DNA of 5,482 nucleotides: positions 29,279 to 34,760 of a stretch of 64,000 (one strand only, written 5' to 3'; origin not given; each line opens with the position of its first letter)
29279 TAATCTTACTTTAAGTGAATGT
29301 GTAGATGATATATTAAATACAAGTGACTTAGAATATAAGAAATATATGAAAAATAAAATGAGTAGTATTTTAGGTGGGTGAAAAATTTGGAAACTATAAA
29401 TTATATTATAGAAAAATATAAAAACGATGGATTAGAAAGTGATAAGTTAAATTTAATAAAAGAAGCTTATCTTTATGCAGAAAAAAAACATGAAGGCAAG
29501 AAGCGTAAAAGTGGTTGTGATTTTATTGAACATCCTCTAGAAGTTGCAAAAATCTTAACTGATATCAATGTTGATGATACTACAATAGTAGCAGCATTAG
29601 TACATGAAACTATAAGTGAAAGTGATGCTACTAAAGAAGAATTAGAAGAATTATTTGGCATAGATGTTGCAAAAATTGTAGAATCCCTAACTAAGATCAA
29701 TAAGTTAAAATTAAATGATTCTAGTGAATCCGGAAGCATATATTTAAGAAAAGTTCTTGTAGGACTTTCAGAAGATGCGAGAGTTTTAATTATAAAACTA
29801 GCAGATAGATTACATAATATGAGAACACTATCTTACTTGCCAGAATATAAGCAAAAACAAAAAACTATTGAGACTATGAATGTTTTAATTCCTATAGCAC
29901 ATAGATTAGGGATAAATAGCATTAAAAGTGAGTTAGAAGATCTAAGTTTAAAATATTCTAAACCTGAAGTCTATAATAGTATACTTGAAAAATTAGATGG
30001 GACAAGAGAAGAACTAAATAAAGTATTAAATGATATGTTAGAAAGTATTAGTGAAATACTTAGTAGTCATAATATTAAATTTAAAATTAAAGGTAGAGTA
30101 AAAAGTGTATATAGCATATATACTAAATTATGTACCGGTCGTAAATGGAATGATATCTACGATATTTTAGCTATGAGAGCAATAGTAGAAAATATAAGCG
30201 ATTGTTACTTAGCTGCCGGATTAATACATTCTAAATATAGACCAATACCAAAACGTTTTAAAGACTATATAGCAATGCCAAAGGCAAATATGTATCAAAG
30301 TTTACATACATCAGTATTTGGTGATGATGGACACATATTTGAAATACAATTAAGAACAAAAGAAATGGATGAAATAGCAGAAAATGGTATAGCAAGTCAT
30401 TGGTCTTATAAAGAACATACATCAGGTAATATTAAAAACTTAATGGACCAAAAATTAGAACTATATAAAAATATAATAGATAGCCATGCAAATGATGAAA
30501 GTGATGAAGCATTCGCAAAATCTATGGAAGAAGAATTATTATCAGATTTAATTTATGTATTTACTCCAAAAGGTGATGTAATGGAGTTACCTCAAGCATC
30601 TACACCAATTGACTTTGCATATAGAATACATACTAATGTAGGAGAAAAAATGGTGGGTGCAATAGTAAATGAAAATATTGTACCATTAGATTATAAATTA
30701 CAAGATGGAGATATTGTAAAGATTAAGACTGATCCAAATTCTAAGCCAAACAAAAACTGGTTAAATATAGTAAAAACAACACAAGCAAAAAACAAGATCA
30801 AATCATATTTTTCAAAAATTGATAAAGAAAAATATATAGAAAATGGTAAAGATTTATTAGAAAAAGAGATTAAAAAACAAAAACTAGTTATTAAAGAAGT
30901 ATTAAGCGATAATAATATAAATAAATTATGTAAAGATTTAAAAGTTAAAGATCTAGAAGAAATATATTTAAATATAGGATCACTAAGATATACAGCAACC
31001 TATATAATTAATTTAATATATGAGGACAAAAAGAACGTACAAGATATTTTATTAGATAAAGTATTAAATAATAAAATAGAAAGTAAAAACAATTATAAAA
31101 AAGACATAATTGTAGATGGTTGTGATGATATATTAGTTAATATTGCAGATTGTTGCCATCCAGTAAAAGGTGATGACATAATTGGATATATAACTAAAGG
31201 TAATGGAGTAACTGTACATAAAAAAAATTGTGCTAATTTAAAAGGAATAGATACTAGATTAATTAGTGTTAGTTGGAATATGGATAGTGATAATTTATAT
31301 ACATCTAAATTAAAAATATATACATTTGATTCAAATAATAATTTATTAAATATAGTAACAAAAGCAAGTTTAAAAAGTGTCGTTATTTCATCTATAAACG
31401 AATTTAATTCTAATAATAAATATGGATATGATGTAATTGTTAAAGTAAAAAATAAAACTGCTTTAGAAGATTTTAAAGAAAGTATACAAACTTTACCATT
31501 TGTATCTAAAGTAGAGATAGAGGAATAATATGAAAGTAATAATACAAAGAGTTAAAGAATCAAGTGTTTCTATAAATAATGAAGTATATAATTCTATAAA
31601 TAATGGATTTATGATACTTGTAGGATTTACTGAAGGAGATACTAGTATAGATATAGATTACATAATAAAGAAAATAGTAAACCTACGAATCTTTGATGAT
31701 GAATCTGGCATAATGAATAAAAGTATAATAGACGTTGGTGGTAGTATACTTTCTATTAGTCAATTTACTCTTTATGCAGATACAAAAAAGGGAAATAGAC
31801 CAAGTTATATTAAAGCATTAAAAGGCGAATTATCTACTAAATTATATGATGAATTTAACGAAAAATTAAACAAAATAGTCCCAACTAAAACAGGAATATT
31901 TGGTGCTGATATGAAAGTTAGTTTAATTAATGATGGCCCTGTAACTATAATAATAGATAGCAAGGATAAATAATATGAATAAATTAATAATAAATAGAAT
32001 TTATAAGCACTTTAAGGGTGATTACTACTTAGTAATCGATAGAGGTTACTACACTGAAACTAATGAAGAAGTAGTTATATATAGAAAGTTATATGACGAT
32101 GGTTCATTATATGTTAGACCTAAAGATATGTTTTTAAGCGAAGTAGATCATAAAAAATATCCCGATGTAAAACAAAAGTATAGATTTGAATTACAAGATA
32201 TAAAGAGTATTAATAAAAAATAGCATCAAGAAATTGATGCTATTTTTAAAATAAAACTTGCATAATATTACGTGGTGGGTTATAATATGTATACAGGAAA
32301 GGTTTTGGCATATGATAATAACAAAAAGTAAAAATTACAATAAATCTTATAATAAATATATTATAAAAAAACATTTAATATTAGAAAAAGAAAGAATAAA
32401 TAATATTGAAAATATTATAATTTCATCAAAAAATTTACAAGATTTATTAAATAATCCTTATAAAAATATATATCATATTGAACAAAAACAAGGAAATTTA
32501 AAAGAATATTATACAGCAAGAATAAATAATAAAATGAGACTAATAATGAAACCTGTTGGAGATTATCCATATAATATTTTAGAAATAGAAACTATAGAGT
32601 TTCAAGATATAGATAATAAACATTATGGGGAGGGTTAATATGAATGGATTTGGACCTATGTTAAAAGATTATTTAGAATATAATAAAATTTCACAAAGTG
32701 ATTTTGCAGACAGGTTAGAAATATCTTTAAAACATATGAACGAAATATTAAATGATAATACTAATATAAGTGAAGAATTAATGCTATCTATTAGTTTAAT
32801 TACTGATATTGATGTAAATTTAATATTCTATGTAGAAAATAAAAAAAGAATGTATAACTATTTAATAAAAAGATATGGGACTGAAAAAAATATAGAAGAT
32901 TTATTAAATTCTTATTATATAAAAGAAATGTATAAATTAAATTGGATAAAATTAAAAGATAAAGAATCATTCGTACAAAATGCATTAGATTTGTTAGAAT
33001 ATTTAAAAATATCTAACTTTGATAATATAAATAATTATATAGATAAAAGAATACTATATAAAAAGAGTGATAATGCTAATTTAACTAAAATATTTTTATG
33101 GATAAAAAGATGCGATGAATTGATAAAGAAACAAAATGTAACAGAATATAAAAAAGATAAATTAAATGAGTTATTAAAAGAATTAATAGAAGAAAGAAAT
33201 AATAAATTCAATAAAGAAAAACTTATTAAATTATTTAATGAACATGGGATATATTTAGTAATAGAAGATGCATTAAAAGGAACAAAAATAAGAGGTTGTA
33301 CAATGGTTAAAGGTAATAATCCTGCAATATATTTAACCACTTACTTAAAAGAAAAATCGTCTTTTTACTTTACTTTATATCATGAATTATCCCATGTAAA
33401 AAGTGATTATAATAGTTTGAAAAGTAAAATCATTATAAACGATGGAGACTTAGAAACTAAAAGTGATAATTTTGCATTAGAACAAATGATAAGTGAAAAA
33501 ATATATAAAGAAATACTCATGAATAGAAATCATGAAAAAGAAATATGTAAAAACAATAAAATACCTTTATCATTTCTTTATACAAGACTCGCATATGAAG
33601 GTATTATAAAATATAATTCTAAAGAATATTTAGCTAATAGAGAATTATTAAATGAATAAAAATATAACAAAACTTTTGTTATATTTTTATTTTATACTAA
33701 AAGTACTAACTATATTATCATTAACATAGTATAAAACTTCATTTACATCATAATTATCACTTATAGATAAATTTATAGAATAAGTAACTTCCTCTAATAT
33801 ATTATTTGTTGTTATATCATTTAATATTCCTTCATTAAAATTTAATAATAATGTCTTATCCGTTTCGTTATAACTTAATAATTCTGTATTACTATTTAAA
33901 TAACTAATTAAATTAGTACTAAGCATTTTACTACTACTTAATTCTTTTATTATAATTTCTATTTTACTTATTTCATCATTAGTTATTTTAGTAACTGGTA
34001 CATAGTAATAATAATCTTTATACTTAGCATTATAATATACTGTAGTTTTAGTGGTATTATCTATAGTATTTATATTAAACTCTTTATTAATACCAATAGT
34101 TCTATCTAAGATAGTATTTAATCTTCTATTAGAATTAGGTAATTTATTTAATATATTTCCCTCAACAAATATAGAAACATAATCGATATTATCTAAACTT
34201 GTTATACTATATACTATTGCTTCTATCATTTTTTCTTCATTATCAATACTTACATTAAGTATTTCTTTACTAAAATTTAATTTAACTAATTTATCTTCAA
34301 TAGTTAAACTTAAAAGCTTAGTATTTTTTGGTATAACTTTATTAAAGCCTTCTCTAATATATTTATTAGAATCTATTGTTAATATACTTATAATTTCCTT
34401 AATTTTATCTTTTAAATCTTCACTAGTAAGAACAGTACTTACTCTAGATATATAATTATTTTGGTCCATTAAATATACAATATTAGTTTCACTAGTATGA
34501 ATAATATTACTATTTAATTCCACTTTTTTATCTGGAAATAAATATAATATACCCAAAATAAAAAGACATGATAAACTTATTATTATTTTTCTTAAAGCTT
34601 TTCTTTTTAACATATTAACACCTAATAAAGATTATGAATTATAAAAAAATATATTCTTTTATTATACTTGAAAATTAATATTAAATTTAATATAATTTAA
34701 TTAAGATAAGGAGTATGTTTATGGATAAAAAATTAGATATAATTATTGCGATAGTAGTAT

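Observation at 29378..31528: Full-length Rel with a degenerate hydrolase active site: a RelA-like synthetase-only enzyme in Bacilli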

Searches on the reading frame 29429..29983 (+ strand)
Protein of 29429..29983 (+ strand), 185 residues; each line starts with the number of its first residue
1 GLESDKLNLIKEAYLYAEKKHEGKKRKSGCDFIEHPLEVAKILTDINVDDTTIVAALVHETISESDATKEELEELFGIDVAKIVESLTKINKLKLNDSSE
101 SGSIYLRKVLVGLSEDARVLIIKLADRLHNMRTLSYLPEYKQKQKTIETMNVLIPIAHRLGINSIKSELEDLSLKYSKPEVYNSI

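Call 71: search_solved_structures(query=window:29429-29983:+, show_alignments=5, max_evalue=0.00001)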
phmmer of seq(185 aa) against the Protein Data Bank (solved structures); distinct sequences matched with E-value up to 0.00001: 22.
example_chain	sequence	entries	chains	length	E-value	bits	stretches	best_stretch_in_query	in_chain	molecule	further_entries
8acu_A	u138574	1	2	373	4.4e-48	166.4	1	5-183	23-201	GTP pyrophosphokinase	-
6yxa_A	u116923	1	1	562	9.9e-48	165.2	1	5-183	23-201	GTP pyrophosphokinase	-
5xnx_A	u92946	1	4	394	2.4e-45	157.4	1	7-184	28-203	Bifunctional (p)ppGpp synthase/hydrolase RelA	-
6s2t_A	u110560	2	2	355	5.3e-45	156.3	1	9-184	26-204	(P)ppGpp synthetase I, SpoT/RelA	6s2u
7ohg_A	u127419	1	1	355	5.3e-45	156.3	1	9-184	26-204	Guanosine-3',5'-bis(Diphosphate) 3'-pyrophosphohydrolase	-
6s2v_A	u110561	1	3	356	5.4e-45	156.3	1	9-184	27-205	(P)ppGpp synthetase I, SpoT/RelA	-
8fr8_I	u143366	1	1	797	6.8e-45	156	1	7-184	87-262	GTP pyrophosphokinase RelA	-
9s6k_B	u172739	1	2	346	5.1e-43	149.9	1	8-183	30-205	GTP pyrophosphokinase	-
7oiw_A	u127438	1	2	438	5.4e-43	149.8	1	3-177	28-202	GTP pyrophosphokinase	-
1vj7_A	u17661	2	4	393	3.5e-40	140.7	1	9-178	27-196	Bifunctional RELA/SPOT | Bifunctional (p)ppGpp synthase/hydrolase RelA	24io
7qps_A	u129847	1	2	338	4.8e-29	104.5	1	13-175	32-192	ACT domain protein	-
7qpr_A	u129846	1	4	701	1.8e-28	102.6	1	15-175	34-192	ACT domain protein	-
5iqr_8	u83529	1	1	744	2.4e-14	56.6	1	33-183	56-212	GTP pyrophosphokinase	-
5kps_A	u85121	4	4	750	2.5e-14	56.6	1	33-183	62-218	GTP pyrophosphokinase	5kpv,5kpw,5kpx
5l3p_z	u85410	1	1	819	3e-14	56.4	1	33-183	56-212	GTP pyrophosphokinase,GTP pyrophosphokinase,GTP pyrophosphokinase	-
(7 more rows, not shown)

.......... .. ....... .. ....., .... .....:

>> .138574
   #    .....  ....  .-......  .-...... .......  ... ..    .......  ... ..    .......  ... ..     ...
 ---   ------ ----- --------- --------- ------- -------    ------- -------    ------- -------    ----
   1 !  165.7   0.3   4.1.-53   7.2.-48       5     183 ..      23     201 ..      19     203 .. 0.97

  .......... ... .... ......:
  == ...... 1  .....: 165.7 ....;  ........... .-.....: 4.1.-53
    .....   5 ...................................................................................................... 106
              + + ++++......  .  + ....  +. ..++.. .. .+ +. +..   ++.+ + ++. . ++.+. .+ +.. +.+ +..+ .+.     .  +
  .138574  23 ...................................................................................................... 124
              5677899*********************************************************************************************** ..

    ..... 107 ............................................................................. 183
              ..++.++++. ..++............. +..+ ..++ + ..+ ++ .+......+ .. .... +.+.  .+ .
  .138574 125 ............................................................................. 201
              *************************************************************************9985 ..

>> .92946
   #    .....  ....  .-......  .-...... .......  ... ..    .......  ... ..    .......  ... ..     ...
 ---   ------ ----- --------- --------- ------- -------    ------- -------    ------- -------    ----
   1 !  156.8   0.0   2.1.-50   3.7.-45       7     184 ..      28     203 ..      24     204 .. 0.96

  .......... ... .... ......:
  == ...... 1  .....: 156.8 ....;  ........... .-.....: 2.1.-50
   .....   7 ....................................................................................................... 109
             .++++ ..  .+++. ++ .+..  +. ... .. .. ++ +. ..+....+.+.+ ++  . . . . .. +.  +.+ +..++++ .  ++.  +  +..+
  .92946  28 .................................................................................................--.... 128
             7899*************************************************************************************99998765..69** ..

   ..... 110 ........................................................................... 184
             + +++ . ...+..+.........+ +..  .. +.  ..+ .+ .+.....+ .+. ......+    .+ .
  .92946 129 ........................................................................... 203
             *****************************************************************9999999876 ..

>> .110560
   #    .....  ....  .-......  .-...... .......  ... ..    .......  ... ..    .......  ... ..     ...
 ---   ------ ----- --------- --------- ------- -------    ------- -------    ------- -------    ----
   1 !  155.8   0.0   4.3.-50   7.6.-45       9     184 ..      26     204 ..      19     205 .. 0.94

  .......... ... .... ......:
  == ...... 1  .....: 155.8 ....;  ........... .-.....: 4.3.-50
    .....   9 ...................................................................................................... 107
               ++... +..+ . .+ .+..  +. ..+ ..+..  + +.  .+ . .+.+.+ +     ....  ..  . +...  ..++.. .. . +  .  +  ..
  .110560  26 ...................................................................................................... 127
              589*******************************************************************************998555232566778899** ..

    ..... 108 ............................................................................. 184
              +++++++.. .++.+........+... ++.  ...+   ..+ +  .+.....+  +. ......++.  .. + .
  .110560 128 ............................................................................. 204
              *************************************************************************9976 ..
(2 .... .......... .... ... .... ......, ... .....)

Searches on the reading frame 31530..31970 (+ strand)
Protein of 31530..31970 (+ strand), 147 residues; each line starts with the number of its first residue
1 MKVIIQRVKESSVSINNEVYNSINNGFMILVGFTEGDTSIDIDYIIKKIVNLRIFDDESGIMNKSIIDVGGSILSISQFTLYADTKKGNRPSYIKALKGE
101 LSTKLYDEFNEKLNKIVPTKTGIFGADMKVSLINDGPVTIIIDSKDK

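Call 50: search_protein_families(library=pfam, proteins=[window:31530-31970:+], max_evalue=0.001)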
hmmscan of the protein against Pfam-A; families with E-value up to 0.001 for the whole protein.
window:31530-31970:+ (147 aa): 1 family
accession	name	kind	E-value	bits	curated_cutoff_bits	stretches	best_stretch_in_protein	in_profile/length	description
PF02580.21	Tyr_Deacylase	-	2.6e-56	190.4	25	1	2-143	1-144/144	D-Tyr-tRNA(Tyr) deacylase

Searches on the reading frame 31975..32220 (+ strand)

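Call 50: search_protein_families(library=pfam, proteins=[window:31975-32220:+], max_evalue=0.001)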
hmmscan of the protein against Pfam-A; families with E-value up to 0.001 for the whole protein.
window:31975-32220:+ (82 aa): 1 family
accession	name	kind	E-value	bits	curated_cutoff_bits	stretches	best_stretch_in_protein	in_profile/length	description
PF07866.17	DUF1653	-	9e-21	74.4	23.5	1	9-72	2-61/62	Protein of unknown function (DUF1653)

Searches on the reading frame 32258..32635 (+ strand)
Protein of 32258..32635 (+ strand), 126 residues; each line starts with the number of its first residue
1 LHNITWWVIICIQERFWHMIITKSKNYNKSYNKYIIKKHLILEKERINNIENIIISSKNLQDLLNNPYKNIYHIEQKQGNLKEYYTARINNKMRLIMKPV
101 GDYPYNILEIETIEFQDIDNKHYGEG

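Call 74: search_protein_families(library=pfam, proteins=[window:32258-32635:+], max_evalue=0.01)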
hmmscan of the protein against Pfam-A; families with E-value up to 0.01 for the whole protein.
window:32258-32635:+ (126 aa): 1 family
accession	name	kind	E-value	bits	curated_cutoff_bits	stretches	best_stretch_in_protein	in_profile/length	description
PF03352.18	Adenine_glyco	-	0.004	17.5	25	1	17-92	41-118/177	Methyladenine glycosylase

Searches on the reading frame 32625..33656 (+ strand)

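Call 74: search_protein_families(library=pfam, proteins=[window:32625-33656:+], max_evalue=0.01)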
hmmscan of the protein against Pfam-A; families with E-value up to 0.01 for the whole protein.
window:32625-33656:+ (344 aa): 1 family
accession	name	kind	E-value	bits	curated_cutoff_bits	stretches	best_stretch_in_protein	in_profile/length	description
PF12844.13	HTH_19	-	0.0044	17.3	30.2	1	12-65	3-56/64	Helix-turn-helix domain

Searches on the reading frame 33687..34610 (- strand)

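Call 74: search_protein_families(library=pfam, proteins=[window:33687-34610:-], max_evalue=0.01)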
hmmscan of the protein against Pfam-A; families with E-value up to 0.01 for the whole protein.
window:33687-34610:- (307 aa): 1 family
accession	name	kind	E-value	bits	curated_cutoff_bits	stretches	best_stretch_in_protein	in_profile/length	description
PF10646.14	Germane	-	1.9e-21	77.2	23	2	45-152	2-114/117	Sporulation and spore germination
